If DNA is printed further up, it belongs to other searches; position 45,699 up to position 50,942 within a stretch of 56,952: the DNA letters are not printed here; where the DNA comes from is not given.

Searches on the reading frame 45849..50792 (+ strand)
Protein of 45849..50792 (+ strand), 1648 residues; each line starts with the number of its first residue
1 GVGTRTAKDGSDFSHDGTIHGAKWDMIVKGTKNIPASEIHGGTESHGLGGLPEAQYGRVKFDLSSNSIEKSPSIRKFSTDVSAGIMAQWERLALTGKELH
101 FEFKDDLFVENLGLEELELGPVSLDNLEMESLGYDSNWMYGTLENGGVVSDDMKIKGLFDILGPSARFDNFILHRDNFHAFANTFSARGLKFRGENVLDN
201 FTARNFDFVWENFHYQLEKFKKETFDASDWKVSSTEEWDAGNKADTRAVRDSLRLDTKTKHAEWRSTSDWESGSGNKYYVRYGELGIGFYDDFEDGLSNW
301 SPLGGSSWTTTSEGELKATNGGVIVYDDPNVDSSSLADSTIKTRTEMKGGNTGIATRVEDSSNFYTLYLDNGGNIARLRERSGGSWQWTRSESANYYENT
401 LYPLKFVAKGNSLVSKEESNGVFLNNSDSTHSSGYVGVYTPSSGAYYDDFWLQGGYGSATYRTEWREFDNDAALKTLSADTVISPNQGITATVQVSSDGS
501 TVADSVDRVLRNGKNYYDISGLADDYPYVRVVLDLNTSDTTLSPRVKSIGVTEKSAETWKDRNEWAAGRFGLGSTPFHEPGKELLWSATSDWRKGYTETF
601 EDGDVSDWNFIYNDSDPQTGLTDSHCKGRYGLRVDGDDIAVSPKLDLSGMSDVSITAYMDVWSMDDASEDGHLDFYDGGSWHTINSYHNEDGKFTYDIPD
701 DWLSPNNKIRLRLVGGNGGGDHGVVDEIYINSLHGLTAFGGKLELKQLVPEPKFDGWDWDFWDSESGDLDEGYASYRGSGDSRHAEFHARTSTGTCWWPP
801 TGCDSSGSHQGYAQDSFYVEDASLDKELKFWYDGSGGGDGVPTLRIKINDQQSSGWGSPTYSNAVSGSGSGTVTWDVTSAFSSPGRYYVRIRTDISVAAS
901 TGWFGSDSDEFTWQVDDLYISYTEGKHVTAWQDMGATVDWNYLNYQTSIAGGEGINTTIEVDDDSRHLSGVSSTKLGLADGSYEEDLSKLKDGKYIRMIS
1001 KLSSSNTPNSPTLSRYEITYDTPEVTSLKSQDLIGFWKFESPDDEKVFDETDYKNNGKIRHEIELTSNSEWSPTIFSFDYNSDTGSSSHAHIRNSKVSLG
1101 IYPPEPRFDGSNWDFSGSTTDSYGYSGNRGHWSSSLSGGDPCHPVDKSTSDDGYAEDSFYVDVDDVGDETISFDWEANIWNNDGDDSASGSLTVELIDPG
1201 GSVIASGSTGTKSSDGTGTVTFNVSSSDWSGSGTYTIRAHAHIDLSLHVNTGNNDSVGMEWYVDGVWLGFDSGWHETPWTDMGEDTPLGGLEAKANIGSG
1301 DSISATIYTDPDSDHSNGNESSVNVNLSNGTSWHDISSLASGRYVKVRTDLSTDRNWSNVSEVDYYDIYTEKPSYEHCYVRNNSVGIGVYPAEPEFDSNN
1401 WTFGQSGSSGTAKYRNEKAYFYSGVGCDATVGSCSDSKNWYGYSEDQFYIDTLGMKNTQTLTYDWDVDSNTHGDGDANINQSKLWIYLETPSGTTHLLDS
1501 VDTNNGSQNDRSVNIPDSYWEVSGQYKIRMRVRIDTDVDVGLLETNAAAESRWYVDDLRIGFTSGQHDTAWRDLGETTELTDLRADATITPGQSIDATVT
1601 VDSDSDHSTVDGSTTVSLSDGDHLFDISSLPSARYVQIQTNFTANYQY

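Call 35: search_protein_families(library=ncbifam, proteins=[window:45849-50792:+], max_evalue=1)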
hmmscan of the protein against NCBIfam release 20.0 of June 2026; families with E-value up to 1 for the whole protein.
window:45849-50792:+ (1648 aa): 1 family
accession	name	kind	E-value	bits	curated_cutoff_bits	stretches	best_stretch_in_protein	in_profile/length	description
NF058592.1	GxPGS_dom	subfamily_domain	0.52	10.4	45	0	1209-1238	36-64/65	PGS family Ig-like domain-containing protein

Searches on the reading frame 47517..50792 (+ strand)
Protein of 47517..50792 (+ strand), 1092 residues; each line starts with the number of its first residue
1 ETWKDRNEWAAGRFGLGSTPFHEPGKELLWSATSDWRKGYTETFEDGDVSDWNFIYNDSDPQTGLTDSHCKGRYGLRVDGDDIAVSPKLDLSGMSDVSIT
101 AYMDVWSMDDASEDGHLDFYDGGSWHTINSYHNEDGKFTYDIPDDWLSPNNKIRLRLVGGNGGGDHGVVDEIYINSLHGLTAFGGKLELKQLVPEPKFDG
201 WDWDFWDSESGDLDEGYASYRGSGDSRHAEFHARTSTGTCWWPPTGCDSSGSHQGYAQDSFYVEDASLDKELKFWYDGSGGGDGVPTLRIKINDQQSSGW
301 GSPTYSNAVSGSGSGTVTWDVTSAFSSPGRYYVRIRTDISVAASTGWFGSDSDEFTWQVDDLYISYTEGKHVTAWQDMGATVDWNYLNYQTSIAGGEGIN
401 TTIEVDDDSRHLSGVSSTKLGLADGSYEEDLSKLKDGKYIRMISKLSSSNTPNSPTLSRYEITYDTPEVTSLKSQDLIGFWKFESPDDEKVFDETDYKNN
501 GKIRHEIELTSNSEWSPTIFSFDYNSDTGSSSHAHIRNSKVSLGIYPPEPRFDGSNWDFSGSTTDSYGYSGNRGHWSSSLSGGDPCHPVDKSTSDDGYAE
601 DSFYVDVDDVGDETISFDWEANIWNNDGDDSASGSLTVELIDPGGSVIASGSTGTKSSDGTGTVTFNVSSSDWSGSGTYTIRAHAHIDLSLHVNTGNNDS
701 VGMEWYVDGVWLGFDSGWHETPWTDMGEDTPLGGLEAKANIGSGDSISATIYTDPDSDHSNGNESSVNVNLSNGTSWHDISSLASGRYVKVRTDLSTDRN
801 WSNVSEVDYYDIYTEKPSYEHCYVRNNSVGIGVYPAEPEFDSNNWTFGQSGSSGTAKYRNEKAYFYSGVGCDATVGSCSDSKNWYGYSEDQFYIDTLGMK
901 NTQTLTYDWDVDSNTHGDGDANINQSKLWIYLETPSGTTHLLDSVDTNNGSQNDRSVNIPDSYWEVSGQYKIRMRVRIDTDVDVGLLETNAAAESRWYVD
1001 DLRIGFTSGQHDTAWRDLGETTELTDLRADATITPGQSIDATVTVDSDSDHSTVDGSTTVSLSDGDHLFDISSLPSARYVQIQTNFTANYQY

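Call 79: search_protein_families(library=pfam, proteins=[window:47517-50792:+], max_evalue=0.1)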
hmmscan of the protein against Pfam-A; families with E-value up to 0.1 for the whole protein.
window:47517-50792:+ (1092 aa): 4 families
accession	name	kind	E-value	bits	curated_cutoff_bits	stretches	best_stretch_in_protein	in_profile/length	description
PF06832.18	BiPBP_C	-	0.0017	18.6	26.8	0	688-723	34-66/90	Penicillin-Binding Protein C-terminus Family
PF01835.25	MG2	-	0.0024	18.6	32.8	0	625-685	25-82/96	MG2 domain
PF24695.1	PITM1-3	-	0.0034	18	27.7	0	928-980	39-89/98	PITM 1-3, beta-sandwich domain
PF01483.27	P_proprotein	-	0.014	15.9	21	0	633-684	15-69/86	Proprotein convertase P-domain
